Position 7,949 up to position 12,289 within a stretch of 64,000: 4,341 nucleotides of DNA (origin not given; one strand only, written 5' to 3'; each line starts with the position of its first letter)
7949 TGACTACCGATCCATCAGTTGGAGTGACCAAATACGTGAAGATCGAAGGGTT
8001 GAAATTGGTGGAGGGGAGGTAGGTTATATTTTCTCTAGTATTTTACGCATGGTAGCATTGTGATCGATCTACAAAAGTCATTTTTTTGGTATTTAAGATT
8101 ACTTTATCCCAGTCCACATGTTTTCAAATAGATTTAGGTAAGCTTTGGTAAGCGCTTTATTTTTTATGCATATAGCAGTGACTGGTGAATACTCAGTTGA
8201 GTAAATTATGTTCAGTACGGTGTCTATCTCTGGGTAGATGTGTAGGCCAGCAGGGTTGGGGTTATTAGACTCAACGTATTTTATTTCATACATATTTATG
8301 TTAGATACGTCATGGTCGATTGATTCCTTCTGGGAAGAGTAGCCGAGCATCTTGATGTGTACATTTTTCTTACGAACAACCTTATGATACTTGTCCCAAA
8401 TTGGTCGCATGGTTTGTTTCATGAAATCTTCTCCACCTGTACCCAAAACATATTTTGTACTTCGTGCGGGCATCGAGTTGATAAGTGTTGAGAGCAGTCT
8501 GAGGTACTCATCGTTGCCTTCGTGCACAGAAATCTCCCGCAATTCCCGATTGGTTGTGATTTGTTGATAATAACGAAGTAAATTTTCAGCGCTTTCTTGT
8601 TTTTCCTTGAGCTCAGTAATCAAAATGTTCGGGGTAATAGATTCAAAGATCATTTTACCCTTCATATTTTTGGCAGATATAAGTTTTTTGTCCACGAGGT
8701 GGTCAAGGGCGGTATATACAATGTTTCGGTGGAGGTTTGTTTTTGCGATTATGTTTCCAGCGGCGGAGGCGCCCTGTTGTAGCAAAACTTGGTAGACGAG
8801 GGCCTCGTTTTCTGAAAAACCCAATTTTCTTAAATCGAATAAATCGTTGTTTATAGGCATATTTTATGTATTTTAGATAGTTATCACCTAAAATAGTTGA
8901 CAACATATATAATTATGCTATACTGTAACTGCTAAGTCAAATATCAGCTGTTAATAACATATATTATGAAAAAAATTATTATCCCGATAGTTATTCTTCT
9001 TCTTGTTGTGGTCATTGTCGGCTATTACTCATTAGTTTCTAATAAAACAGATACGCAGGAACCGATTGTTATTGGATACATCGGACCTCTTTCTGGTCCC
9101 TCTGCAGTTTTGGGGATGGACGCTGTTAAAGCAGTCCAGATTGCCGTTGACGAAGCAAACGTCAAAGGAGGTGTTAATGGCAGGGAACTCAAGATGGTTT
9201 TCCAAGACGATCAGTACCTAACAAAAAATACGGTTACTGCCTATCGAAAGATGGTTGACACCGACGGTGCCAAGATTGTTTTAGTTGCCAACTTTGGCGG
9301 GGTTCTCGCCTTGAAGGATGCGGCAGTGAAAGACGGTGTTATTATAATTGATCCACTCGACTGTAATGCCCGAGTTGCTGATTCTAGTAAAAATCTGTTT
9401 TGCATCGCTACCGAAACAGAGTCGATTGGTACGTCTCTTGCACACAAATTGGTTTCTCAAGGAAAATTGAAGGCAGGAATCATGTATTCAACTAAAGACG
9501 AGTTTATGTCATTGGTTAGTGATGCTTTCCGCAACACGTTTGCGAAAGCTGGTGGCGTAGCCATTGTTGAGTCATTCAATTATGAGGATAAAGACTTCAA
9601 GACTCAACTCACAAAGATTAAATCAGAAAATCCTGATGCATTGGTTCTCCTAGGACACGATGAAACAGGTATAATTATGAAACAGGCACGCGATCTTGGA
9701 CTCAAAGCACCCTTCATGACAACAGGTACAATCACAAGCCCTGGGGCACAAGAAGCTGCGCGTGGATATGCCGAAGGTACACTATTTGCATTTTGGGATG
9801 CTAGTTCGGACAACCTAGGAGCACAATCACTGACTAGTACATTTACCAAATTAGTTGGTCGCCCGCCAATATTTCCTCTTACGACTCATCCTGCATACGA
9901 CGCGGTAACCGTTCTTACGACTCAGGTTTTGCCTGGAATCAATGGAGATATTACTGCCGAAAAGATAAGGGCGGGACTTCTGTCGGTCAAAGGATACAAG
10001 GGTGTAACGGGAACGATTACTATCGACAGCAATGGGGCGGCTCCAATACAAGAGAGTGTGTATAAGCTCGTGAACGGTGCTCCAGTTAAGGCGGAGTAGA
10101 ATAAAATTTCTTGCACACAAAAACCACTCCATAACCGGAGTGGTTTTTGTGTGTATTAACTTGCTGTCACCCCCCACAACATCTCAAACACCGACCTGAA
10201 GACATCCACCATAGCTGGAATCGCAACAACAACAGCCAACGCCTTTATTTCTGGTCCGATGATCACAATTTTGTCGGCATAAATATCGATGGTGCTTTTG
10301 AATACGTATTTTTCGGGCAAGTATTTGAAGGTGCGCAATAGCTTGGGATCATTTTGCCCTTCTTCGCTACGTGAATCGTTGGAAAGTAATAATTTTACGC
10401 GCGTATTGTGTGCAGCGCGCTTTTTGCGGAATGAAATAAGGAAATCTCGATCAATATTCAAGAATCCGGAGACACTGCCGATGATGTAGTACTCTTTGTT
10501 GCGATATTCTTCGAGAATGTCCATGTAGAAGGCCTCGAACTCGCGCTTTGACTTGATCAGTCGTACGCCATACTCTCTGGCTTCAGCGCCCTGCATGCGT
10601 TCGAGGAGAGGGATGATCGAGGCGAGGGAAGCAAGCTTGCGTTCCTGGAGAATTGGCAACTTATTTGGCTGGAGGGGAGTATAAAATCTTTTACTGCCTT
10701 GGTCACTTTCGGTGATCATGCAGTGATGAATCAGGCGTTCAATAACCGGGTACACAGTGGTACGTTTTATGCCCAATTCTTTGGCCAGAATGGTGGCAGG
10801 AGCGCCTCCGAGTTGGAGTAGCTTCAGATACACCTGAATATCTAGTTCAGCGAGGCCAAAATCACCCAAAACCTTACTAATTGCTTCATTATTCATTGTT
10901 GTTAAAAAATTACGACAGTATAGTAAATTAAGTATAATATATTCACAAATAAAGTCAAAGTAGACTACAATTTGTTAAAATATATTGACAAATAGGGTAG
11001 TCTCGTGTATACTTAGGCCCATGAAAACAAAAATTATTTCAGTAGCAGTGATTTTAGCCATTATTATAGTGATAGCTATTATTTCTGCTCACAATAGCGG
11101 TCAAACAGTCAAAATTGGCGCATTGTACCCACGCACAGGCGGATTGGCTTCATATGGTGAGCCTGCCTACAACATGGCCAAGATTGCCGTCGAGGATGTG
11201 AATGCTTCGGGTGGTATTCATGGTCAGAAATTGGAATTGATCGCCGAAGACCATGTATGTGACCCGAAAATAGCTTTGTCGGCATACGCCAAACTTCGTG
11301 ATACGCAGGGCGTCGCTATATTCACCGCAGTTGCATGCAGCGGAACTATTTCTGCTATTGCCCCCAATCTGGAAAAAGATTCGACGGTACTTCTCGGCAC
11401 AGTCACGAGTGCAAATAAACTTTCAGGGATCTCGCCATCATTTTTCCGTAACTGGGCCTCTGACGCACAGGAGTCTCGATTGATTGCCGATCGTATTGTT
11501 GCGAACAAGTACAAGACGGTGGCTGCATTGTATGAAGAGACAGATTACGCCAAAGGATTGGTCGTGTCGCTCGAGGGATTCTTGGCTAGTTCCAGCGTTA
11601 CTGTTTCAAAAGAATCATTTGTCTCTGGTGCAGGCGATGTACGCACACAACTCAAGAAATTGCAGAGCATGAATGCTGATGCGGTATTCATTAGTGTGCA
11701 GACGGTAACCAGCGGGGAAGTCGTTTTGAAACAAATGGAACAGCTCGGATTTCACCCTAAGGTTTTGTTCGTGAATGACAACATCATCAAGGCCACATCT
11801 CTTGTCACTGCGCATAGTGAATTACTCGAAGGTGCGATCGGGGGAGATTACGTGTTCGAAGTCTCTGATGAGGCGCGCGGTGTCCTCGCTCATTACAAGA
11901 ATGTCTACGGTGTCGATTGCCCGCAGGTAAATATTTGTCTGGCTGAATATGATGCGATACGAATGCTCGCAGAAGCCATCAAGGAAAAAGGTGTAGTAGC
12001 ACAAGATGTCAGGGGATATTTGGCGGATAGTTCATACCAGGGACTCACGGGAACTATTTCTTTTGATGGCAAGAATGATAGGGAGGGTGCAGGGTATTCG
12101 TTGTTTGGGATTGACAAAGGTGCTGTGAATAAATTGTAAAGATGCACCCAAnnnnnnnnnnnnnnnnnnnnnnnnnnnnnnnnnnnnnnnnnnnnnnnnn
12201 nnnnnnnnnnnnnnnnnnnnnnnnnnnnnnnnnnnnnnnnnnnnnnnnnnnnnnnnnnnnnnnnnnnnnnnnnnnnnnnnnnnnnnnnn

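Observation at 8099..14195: Three tandem, divergent TrmB-regulator / orphan LivJ-like binding-protein cassettes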

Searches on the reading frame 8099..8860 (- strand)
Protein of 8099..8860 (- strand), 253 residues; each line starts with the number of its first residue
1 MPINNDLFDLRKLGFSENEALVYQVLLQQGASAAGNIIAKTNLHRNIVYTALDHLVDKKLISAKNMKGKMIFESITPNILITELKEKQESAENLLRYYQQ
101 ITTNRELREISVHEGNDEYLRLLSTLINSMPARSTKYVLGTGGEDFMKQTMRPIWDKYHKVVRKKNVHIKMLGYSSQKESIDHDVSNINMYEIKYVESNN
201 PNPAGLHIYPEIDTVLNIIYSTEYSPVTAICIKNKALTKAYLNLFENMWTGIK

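Call 3: search_protein_families(library=pfam, proteins=[window:8099-8860:-], max_evalue=0.01)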
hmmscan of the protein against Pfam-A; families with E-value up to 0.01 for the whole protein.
window:8099-8860:- (253 aa): 4 families
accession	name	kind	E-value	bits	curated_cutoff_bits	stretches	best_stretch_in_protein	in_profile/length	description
PF01978.25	TrmB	-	2.7e-11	43.6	25.6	1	10-77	1-67/68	Sugar-specific transcriptional regulator TrmB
PF03965.22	Penicillinase_R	-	0.00079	20.2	22.6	1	16-75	2-65/115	Penicillinase repressor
PF02002.24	TFIIE_alpha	-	0.0051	17.1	22.9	0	16-67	12-63/105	TFIIE alpha subunit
PF05158.18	RNA_pol_Rpc34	-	0.0076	16.2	28.4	0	14-63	81-132/332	RNA polymerase Rpc34 subunit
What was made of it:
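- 8099..8860 (-): R1, TrmB-family regulator (253 aa). Pfam TrmB 43.6 bits, residues 10-77 (call 3).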

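Call 4: search_protein_families(library=ncbifam, proteins=[window:8099-8860:-], max_evalue=0.01)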
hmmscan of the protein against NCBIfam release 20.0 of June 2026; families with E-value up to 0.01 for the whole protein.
window:8099-8860:- (253 aa): 6 families
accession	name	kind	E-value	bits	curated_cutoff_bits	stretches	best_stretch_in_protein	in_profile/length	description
NF047390.1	TransRegTrmBL1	equivalog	1.7e-05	24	650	1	9-119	9-122/341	HTH-type sugar sensing transcriptional regulator TrmBL1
NF040851.1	tran_reg_TrmB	equivalog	2e-05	23.9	600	1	8-120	9-121/338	HTH-type sugar-sensing transcriptional regulator TrmB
NF047392.1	TransRegTrmBHalo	equivalog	0.00051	19.2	500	1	12-129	15-130/349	HTH-type sugar sensing transcriptional regulator TrmB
TIGR01884.1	cas_HTH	subfamily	0.00054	19.4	60.2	0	13-70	138-195/202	CRISPR-associated CARF protein Csa3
NF053606.1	Sta1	subfamily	0.0015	18.6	80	1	14-67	17-70/100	Sta1 family transcriptional regulator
NF053756.1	MreA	equivalog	0.0092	15.8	100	0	10-68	10-68/110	MreA family transcriptional regulator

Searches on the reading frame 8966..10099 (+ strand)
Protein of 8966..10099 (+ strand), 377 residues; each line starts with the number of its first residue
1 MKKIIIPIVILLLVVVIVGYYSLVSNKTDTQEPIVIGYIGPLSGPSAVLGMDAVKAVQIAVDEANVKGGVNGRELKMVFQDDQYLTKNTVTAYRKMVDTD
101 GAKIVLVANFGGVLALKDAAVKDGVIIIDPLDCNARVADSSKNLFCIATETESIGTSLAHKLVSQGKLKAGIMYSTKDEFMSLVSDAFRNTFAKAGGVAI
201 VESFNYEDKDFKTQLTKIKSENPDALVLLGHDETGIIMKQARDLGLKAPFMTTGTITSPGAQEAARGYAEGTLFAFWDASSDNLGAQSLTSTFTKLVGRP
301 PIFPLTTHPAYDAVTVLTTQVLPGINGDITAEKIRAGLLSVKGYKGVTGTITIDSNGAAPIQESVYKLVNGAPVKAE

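Call 3: search_protein_families(library=pfam, proteins=[window:8966-10099:+], max_evalue=0.01)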
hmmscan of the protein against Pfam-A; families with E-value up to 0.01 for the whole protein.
window:8966-10099:+ (377 aa): 3 families
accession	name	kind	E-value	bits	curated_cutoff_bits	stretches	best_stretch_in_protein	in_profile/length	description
PF13458.12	Peripla_BP_6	-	6.5e-47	161.3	31.7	1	33-362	1-331/343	Periplasmic binding protein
PF13433.12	Peripla_BP_5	-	3.9e-07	30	27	1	36-106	3-73/363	Periplasmic binding protein domain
PF01094.35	ANF_receptor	-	9.1e-06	25.4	25.4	1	55-252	4-212/353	Receptor family ligand binding region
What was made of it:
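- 8966..10099 (+): B1, membrane-anchored Peripla_BP_6 binding protein (377 aa). Pfam E 6.5e-47 (call 3).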

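Call 4: search_protein_families(library=ncbifam, proteins=[window:8966-10099:+], max_evalue=0.01)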
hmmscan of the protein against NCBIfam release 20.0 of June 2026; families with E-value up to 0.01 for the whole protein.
window:8966-10099:+ (377 aa): 4 families
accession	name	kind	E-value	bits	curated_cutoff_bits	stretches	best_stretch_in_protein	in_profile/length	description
NF011933.0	PRK15404.1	subfamily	7e-25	87.9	477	1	17-357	10-348/370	high-affinity branched-chain amino acid ABC transporter substrate-binding protein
TIGR03407.1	urea_ABC_UrtA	exception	6.8e-07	28.5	492.75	1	34-252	1-222/361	urea ABC transporter substrate-binding protein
TIGR03669.1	urea_ABC_arch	equivalog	1e-06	28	494.8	1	36-106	3-73/375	urea ABC transporter substrate-binding protein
TIGR03863.1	PQQ_ABC_bind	subfamily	5.5e-05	22.3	413.6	1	53-347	13-295/347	ABC transporter, substrate binding protein, PQQ-dependent alcohol dehydrogenase system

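Call 21: search_solved_structures(query=window:8966-10099:+, max_evalue=0.00001)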
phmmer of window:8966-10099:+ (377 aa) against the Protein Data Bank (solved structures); distinct sequences matched with E-value up to 0.00001: 26.
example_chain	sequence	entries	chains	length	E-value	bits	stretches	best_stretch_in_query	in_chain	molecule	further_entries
3ipc_A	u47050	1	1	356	4.8e-20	75.1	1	34-357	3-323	ABC transporter, substrate binding protein (Amino acid)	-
3ip5_A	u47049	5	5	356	1e-19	73.9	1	34-357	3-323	ABC transporter, substrate binding protein (Amino acid)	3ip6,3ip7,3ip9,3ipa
4gnr_A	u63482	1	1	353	9.4e-19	70.8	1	32-357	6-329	ABC transporter substrate-binding protein-branched chain amino acid transport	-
4n0q_A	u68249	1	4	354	2.3e-18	69.6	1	33-357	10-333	Leu/Ile/Val-binding protein homolog 3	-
3td9_A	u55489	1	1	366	2.8e-18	69.2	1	34-371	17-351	Branched chain amino acid ABC transporter, periplasmic amino acid-binding protein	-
1z15_A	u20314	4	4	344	2.9e-16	62.6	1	33-274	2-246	Leu/Ile/Val-binding protein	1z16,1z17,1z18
3hut_A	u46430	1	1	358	5.1e-16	61.8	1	34-355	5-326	putative branched-chain amino acid ABC transporter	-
2liv_A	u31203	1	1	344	1.1e-15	60.8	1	33-274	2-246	LEUCINE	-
4mlc_A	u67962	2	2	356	1.2e-15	60.6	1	44-357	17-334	Extracellular ligand-binding receptor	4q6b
4mpt_A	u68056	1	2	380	7.7e-14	54.7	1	32-350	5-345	Putative leu/ile/val-binding protein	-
4q6w_A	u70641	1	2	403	7.9e-14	54.6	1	25-350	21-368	Putative leu/ile/val-binding protein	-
1usg_A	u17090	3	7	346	1.4e-13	53.8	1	34-276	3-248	LEUCINE-SPECIFIC BINDING PROTEIN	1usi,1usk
2lbp_A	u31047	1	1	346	3e-13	52.7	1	34-276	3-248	LEUCINE-BINDING PROTEIN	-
4obb_A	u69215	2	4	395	1.1e-12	50.9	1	30-275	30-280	Amino acid/amide ABC transporter substrate-binding protein, HAAT family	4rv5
4nqr_A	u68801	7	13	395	1.4e-12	50.5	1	30-275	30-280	Amino acid/amide ABC transporter substrate-binding protein, HAAT family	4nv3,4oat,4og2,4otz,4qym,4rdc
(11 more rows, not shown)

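Call 71: search_protein_representatives(protein=window:8966-10099:+)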
Query: 377 residues. Proteins with E-value up to 0.001 (for the whole library): 21506; up to 1e-10: 6360; up to 1e-30: 243. The best 150 are listed.
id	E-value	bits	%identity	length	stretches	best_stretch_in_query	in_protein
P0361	1.3e-141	488.1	61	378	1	2-375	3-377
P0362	1.7e-92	326.5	47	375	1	16-375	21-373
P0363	4.0e-92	325.3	46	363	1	14-375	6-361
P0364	9.4e-85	301.1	44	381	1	5-371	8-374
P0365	1.8e-81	290.3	32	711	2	32-367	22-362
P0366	4.9e-80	285.5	41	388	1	3-375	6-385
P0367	8.2e-76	271.6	61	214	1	163-375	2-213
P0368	1.1e-70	254.8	31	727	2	15-371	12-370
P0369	2.1e-70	253.8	39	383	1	31-371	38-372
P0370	1.8e-69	250.8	38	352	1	30-375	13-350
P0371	5.0e-69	249.3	36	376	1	26-360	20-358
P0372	1.4e-67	244.6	38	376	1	23-359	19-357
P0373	1.7e-66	241.0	37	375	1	33-367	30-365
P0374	4.7e-65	236.3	36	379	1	25-371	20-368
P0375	1.3e-64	234.8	32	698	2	23-359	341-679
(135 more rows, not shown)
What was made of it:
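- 8966..10099 (+): Relatives at 61% and 44-47% id exist, and 243 at E<=1e-30 (call 71).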

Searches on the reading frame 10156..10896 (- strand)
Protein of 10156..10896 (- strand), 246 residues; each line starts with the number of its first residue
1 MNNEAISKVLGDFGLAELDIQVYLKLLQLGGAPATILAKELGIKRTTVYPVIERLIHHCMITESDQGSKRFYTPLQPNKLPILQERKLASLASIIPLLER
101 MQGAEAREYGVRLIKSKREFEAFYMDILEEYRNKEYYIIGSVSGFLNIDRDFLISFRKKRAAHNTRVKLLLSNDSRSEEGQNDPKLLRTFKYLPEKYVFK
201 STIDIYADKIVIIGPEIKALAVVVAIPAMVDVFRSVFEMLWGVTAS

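Call 3: search_protein_families(library=pfam, proteins=[window:10156-10896:-], max_evalue=0.01)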
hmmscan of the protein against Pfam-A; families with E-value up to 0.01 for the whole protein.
window:10156-10896:- (246 aa): 2 families
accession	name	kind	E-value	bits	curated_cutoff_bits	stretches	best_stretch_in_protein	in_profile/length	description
PF01978.25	TrmB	-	2.3e-12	47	25.6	1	12-77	3-67/68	Sugar-specific transcriptional regulator TrmB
PF03965.22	Penicillinase_R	-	0.0096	16.7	22.6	0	37-78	27-68/115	Penicillinase repressor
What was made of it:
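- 10156..10896 (-): R2, TrmB-family regulator (246 aa). Pfam TrmB 47 bits (call 3).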

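Call 4: search_protein_families(library=ncbifam, proteins=[window:10156-10896:-], max_evalue=0.01)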
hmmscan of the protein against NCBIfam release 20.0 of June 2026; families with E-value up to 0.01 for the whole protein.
window:10156-10896:- (246 aa): 5 families
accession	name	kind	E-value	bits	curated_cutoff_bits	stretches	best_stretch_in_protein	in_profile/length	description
NF047390.1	TransRegTrmBL1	equivalog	1.1e-08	34.4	650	1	1-79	1-78/341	HTH-type sugar sensing transcriptional regulator TrmBL1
NF053606.1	Sta1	subfamily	0.001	19.1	80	1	13-65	16-68/100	Sta1 family transcriptional regulator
NF047392.1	TransRegTrmBHalo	equivalog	0.0012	17.9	500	1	4-144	7-141/349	HTH-type sugar sensing transcriptional regulator TrmB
NF040939.2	trans_reg_lrs14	equivalog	0.0042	17.1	90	1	13-67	17-72/103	Lrs14 family HTH-type transcriptional regulator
NF040851.1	tran_reg_TrmB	equivalog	0.0089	15.2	600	1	4-78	5-78/338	HTH-type sugar-sensing transcriptional regulator TrmB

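Call 38: find_related_loci(query=window:10156-10896:-, collection=metagenome_contigs, flank=5000)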
Query window:10156-10896:- (246 aa) in metagenome_contigs; peptide patterns used: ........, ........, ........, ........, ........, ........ (x = any residue, [..] = any of these).
104 stretches matched a pattern, but none encodes a relative of the query by tblastn (E <= 1e-3).
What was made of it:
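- Tried and rejected: The scan found none (call 38).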

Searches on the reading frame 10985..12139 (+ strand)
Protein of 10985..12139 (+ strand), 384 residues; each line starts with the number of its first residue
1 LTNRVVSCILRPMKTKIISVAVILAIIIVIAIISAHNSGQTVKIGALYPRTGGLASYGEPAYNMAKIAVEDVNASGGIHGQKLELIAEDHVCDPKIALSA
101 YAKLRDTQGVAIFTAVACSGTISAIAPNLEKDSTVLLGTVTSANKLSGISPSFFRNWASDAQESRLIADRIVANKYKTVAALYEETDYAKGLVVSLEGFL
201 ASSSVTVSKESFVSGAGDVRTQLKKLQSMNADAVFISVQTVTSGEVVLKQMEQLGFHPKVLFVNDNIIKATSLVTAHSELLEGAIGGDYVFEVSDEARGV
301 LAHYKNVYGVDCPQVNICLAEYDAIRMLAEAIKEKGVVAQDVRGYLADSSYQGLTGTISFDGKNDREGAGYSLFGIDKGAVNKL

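Call 3: search_protein_families(library=pfam, proteins=[window:10985-12139:+], max_evalue=0.01)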
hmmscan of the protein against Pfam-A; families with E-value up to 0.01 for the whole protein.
window:10985-12139:+ (384 aa): 3 families
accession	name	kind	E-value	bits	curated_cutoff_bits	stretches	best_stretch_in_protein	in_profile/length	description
PF13458.12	Peripla_BP_6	-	3e-46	159.1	31.7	1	41-377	1-339/343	Periplasmic binding protein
PF01094.35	ANF_receptor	-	9.2e-29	101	25.4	1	65-377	6-351/353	Receptor family ligand binding region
PF13433.12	Peripla_BP_5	-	1.6e-18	67.4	27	1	42-364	1-324/363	Periplasmic binding protein domain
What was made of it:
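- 11021..12139 (+): B2, membrane-anchored Peripla_BP_6 binding protein (372 aa from ATG 11021; the ORF list starts it at TTG 10985). Pfam E 3e-46 (call 3).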

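Call 4: search_protein_families(library=ncbifam, proteins=[window:10985-12139:+], max_evalue=0.01)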
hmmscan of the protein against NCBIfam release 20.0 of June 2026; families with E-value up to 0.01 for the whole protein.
window:10985-12139:+ (384 aa): 3 families
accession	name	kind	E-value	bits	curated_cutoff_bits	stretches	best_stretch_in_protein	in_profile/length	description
NF011933.0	PRK15404.1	subfamily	6e-28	98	477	1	23-378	9-362/370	high-affinity branched-chain amino acid ABC transporter substrate-binding protein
TIGR03407.1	urea_ABC_UrtA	exception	7.1e-15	54.8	492.75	1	42-365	1-328/361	urea ABC transporter substrate-binding protein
TIGR03669.1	urea_ABC_arch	equivalog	2.4e-09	36.6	494.8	1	42-135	1-94/375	urea ABC transporter substrate-binding protein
